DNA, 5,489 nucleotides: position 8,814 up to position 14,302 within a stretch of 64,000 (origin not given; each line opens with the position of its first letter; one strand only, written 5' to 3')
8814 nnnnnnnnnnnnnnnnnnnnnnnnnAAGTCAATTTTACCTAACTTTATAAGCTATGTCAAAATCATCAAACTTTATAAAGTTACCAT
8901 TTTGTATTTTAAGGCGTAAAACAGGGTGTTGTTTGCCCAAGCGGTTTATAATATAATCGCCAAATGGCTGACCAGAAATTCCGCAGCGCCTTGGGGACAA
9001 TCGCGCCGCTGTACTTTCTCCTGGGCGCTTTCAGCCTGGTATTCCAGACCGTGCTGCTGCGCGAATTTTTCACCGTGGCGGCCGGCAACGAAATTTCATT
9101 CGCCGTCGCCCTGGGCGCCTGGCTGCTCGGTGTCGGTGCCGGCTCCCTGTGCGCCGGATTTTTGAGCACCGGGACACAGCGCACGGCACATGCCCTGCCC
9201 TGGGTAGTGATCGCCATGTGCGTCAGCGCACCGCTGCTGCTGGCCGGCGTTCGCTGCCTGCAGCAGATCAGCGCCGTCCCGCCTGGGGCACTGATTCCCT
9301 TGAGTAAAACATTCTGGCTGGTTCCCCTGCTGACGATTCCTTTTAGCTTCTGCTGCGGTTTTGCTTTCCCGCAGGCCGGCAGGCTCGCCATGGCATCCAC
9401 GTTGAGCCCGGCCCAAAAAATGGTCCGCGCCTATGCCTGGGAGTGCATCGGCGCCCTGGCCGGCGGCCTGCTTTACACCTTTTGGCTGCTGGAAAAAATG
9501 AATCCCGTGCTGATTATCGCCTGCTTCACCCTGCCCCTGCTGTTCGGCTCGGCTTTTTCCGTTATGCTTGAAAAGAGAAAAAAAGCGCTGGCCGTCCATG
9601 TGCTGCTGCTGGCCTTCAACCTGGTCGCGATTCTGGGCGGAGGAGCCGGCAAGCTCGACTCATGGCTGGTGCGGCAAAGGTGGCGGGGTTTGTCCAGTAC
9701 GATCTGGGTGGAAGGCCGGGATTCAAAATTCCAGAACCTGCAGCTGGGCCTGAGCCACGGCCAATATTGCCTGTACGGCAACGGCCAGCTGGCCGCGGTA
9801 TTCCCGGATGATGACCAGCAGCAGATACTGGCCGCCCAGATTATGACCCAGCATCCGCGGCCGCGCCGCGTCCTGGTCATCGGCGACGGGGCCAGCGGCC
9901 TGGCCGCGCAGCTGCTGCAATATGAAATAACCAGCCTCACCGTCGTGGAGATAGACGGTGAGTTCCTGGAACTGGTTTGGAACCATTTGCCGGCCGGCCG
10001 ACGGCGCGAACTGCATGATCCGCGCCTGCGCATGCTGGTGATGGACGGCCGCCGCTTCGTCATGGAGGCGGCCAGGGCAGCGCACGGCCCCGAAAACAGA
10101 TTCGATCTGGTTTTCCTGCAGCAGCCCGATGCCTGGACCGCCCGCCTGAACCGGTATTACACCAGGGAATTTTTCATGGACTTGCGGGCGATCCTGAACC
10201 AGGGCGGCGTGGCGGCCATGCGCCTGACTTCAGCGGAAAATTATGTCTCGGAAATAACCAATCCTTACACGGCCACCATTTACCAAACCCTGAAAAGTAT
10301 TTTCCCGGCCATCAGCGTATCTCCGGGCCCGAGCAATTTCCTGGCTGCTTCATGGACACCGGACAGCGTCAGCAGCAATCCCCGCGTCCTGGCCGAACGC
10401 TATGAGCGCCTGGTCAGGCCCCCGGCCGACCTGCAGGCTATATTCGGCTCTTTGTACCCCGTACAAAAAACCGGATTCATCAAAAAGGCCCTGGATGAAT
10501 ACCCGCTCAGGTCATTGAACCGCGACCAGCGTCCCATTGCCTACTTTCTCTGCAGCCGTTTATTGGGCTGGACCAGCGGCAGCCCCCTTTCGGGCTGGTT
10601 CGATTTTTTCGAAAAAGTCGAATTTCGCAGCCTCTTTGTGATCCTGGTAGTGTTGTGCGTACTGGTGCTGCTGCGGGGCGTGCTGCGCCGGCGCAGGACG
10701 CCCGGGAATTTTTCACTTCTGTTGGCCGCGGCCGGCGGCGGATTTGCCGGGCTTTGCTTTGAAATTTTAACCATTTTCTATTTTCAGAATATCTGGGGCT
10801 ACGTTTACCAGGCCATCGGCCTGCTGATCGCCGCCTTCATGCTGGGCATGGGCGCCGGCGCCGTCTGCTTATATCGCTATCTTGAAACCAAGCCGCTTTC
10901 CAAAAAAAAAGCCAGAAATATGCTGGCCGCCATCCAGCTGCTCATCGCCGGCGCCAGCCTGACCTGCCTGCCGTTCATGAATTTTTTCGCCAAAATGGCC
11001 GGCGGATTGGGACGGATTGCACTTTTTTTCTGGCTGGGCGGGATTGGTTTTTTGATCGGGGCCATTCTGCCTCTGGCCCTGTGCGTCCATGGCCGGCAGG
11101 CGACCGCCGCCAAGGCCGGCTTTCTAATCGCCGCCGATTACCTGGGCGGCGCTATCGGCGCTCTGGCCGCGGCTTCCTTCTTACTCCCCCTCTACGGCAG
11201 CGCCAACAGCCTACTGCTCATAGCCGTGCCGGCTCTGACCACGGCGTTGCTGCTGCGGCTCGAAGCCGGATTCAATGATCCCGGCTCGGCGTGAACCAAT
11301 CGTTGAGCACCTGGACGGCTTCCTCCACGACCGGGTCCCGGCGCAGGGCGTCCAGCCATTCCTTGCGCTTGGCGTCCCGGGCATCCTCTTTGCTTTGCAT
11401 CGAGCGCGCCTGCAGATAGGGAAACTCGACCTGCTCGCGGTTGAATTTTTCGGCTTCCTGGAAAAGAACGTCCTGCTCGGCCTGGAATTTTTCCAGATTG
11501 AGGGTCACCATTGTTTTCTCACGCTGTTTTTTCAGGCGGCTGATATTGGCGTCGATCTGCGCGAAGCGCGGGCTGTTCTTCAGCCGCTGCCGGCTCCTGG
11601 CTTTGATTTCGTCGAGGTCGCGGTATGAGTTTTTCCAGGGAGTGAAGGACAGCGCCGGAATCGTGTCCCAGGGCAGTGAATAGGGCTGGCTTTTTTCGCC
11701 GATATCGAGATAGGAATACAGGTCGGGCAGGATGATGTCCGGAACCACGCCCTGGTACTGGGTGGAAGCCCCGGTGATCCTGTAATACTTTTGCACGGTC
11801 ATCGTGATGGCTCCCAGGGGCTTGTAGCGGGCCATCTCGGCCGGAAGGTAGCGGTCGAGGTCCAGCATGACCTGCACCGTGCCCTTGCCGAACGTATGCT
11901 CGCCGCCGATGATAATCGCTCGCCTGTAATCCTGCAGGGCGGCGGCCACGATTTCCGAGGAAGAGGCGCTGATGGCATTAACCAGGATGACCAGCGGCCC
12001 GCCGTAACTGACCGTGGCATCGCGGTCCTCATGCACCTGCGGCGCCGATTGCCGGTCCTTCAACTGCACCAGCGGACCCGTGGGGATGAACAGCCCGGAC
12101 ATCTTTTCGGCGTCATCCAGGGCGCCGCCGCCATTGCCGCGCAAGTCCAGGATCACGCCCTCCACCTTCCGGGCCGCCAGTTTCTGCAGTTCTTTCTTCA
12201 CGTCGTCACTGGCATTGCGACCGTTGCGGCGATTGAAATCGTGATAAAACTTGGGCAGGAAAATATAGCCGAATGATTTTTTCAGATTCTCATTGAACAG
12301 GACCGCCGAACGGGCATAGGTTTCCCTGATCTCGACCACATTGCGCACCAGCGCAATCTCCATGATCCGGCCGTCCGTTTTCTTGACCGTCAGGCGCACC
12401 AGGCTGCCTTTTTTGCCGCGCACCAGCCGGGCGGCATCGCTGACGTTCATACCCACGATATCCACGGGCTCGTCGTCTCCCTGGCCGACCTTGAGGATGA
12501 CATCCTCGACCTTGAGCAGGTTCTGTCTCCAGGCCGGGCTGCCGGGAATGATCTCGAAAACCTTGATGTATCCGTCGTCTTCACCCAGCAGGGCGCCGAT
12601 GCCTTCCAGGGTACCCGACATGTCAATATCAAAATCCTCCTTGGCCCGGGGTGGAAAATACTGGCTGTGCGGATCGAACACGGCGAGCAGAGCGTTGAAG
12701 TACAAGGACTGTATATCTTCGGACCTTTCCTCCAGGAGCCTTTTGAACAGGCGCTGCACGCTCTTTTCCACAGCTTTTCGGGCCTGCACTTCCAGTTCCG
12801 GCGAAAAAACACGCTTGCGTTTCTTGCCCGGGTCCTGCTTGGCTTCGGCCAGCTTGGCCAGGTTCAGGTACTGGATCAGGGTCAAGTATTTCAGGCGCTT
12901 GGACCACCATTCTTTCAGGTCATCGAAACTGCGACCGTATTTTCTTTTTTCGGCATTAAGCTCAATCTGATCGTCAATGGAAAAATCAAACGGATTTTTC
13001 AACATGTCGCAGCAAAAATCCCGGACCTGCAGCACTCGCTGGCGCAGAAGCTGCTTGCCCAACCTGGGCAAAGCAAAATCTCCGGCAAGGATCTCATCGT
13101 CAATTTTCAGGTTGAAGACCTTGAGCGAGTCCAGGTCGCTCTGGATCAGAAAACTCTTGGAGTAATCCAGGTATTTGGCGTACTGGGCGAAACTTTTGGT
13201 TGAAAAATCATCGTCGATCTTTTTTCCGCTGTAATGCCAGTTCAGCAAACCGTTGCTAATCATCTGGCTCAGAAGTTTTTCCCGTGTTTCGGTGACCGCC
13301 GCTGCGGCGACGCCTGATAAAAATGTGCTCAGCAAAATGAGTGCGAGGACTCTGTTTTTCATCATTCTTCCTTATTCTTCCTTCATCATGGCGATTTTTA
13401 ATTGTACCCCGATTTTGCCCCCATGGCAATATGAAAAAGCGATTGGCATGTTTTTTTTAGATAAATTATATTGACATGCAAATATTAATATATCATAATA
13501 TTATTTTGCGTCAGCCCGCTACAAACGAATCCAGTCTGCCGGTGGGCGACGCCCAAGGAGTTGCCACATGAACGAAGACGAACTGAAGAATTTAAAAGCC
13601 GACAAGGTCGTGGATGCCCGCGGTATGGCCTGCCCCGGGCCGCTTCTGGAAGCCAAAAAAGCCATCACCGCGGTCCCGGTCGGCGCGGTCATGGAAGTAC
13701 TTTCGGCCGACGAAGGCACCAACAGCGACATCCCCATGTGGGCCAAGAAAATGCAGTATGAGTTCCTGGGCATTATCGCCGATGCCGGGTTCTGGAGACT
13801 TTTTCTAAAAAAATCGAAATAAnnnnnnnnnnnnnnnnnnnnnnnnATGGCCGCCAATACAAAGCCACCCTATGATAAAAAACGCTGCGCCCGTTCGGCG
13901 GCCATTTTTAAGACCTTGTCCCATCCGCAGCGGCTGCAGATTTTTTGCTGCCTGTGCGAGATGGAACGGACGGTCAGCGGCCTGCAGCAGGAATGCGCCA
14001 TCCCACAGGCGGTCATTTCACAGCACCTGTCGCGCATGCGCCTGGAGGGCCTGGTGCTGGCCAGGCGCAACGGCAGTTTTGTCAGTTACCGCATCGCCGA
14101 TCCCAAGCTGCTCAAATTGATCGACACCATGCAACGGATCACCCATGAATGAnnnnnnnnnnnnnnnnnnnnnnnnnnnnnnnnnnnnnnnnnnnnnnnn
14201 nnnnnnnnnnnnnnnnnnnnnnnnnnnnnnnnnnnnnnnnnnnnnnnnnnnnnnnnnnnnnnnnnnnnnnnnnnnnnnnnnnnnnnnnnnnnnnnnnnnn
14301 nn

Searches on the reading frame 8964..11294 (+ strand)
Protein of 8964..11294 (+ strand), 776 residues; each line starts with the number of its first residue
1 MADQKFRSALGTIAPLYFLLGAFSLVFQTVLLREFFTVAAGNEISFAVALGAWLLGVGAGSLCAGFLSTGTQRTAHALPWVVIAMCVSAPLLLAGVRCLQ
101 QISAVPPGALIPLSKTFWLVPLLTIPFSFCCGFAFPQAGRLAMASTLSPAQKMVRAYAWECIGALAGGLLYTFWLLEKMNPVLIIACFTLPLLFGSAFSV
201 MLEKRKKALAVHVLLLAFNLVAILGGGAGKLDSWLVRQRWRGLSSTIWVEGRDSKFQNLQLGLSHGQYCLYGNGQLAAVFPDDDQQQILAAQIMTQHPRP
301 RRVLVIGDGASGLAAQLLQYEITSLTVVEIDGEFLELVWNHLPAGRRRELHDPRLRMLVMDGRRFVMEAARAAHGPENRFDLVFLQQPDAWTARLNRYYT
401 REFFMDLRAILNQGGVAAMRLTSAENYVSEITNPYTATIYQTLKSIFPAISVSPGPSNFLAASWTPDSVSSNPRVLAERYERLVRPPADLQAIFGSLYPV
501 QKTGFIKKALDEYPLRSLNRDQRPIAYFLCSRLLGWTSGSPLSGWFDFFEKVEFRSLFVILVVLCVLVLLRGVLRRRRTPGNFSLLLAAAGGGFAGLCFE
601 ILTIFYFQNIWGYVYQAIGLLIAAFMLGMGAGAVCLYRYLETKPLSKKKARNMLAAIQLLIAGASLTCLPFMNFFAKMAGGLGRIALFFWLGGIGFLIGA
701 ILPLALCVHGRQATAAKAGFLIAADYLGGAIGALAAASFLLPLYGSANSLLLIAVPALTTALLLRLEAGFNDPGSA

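Call 3: search_protein_families(library=pfam, proteins=[window:8964-11294:+], max_evalue=0.01)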
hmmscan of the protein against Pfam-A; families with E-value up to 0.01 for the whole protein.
window:8964-11294:+ (776 aa): 1 family
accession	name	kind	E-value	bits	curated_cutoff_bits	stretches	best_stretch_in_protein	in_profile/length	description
PF01564.23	Spermine_synth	-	6.6e-16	58.8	22.9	1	288-449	7-155/186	Spermine/spermidine synthase domain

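Call 4: search_protein_families(library=ncbifam, proteins=[window:8964-11294:+], max_evalue=0.01)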
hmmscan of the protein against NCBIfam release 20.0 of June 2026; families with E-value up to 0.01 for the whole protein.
window:8964-11294:+ (776 aa): 5 families
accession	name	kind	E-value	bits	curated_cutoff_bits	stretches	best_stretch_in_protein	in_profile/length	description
NF002956.0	PRK03612.1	equivalog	9.7e-44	149.6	472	2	18-424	27-420/522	polyamine aminopropyltransferase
NF002010.0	PRK00811.1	equivalog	2.3e-21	76.3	260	1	292-460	71-227/287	polyamine aminopropyltransferase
TIGR00417.1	speE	equivalog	1.3e-16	60.7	249.55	1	288-452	61-212/271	spermidine synthase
NF002435.0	PRK01581.1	equivalog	1.2e-09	37.8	537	1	253-418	104-265/374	polyamine aminopropyltransferase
NF037959.1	MFS_SpdSyn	subfamily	1.6e-09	37.1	40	1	54-452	34-411/480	fused MFS/spermidine synthase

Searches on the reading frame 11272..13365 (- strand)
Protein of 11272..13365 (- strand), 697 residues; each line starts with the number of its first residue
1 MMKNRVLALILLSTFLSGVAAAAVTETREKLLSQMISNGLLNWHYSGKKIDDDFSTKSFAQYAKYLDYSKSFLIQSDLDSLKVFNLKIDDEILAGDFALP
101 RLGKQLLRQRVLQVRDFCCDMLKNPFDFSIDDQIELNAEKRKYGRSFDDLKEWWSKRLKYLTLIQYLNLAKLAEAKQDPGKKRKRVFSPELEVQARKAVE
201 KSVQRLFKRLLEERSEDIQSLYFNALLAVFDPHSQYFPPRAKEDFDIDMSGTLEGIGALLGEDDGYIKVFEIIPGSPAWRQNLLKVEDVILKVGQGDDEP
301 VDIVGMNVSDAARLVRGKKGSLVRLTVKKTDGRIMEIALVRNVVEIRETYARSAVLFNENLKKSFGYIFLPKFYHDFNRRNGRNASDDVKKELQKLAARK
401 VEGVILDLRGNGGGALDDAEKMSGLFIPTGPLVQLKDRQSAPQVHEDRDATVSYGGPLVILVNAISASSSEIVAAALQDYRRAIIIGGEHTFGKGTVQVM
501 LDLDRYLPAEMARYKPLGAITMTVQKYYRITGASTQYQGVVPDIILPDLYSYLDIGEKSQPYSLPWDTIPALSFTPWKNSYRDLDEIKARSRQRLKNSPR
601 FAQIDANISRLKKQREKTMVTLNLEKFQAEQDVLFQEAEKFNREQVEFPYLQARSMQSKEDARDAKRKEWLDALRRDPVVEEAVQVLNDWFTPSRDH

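Call 3: search_protein_families(library=pfam, proteins=[window:11272-13365:-], max_evalue=0.01)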
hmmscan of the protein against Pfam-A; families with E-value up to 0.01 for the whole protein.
window:11272-13365:- (697 aa): 6 families
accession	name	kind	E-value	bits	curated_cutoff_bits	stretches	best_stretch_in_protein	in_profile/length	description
PF17804.6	TSP_NTD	-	1.6e-43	149.5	26.4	1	37-240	2-188/188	Tail specific protease N-terminal domain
PF03572.23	Peptidase_S41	-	5.4e-42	143.6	24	1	365-545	2-164/165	Peptidase family S41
PF11818.13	DUF3340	-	1.3e-31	110.2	28.6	1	550-690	1-153/155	C-terminal domain of tail specific protease (DUF3340)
PF00595.29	PDZ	-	5.9e-08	33.4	23.2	1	252-327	8-80/81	PDZ domain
PF17820.7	PDZ_6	-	1.1e-06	28.7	27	1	272-328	5-53/54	PDZ domain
PF13180.12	PDZ_2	-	0.0011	19.7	27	1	256-330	3-70/80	PDZ domain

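Call 4: search_protein_families(library=ncbifam, proteins=[window:11272-13365:-], max_evalue=0.01)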
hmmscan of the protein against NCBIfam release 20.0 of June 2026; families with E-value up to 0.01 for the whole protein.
window:11272-13365:- (697 aa): 11 families
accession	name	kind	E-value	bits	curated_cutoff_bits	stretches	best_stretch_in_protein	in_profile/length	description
NF008388.1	PRK11186.1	exception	1.7e-141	472.8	825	1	25-690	37-661/663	carboxy terminal-processing peptidase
NF051464.1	tail_spec_CT441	exception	5.8e-89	299.5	700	1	25-571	17-550/645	tail-specific protease Tsp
TIGR00225.1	prc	subfamily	3.1e-84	282.9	218.6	1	206-567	4-335/335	C-terminal processing peptidase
TIGR03900.1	prc_long_Delta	hypoth_equivalog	8.3e-54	182.9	660.95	1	212-546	98-404/973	MXAN_5808 family serine peptidase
NF045590.1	Cterm_S41_CtpC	exception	4.1e-47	160.9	665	1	225-546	87-378/418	carboxyl-terminal processing protease CtpC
NF045589.1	Cterm_S41_CtpB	exception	8.5e-47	159.7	633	1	204-546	68-380/416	carboxyl-terminal processing protease CtpB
NF045588.1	Cterm_S41_CtpA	exception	2.3e-44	151.9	625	1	204-505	62-346/401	carboxyl-terminal processing protease CtpA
NF052377.1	lmo1851_S41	exception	2.8e-44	151.6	725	1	228-504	81-336/468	lmo1851 family serine protease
NF045591.1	Cterm_S41_CtpZ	exception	3.6e-40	137.9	525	1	214-547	71-375/403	carboxyl-terminal processing protease CtpZ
NF058627.1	S41_Gfo1087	equivalog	9e-10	38.1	455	1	460-561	333-436/489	GFO_1087 family putative carboxy terminal peptidase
NF033424.1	chlamy_CPAF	equivalog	1.4e-07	30.5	250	1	450-495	451-495/564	protease-like activity factor CPAF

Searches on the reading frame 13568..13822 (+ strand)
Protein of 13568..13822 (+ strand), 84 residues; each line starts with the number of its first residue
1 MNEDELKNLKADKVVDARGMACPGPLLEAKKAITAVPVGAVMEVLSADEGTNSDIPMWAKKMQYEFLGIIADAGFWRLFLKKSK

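Call 59: search_protein_families(library=ncbifam, proteins=[window:13568-13822:+], max_evalue=0.01)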
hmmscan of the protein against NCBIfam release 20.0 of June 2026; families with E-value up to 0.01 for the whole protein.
window:13568-13822:+ (84 aa): 4 families
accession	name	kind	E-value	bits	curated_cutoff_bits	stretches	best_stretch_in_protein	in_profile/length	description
NF001423.0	PRK00299.1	equivalog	1.5e-10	40.7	78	1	9-83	6-80/82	sulfurtransferase TusA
TIGR03527.1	selenium_YedF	equivalog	5.7e-07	29.6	110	1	15-82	1-68/194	sulfurtransferase-like selenium metabolism protein YedF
NF008242.0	PRK11018.1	equivalog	1.7e-06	27.6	79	1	7-82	3-78/78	sulfurtransferase-like selenium metabolism protein YedF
NF041048.1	TusA_like_YeeD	exception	0.0029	17.2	147.5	1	15-61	4-50/72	thiosulfate utilization sulfurtransferase TsuB/YeeD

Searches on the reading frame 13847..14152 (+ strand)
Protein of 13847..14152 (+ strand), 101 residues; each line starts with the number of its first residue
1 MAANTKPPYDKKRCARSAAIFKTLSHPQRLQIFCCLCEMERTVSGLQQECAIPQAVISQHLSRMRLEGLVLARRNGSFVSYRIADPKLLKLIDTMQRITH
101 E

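Call 3: search_protein_families(library=pfam, proteins=[window:13847-14152:+], max_evalue=0.01)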
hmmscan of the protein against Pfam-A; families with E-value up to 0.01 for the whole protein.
window:13847-14152:+ (101 aa): 2 families
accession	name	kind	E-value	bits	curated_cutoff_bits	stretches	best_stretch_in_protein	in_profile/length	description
PF01022.26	HTH_5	-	5.2e-09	36.3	22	1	26-70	1-45/47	Bacterial regulatory protein, arsR family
PF12840.13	HTH_20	-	0.00031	21.1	27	1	24-70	1-48/51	Helix-turn-helix domain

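Call 4: search_protein_families(library=ncbifam, proteins=[window:13847-14152:+], max_evalue=0.01)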
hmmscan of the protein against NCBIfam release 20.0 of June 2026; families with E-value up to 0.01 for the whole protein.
window:13847-14152:+ (101 aa): 9 families
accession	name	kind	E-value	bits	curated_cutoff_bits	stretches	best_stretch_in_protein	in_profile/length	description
NF033788.1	HTH_metalloreg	subfamily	1.6e-21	75.9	55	1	18-91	2-76/77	metalloregulator ArsR/SmtB family transcription factor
NF040642.1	sulf_sens_BigR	equivalog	1.9e-17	63.1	155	1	12-98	5-91/95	sulfite-sensing transcriptional repressor BigR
NF045707.1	Dbac_1936_reg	equivalog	8.3e-15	54.6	115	1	16-99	6-89/99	ArsR/SmtB-type metalloregulator TsoR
NF033789.1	repress_SdpR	subfamily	5.9e-11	42.1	100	1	20-84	1-65/79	autorepressor SdpR family transcription factor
NF052532.1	TransRegPagRBaca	equivalog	2.5e-09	37.1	170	1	16-98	16-98/99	transcriptional repressor PagR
NF047906.1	CdPbTransRegCmtR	equivalog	7.1e-09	35.5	150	1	18-98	12-92/104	Cd(II)/Pb(II)-sensing metalloregulatory transcriptional regulator CmtR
NF007528.0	PRK10141.1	subfamily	6.1e-08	32.5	97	1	18-84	7-74/117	metalloregulator ArsR/SmtB family transcription factor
NF041413.1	ArsR_Rv2640c_fam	equivalog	1e-06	29.1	155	1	12-91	27-109/118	Rv2640c family ArsR-like transcriptional regulator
NF053755.1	MsvR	equivalog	0.0054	16.5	220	1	21-73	7-59/236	transcriptional factor MsvR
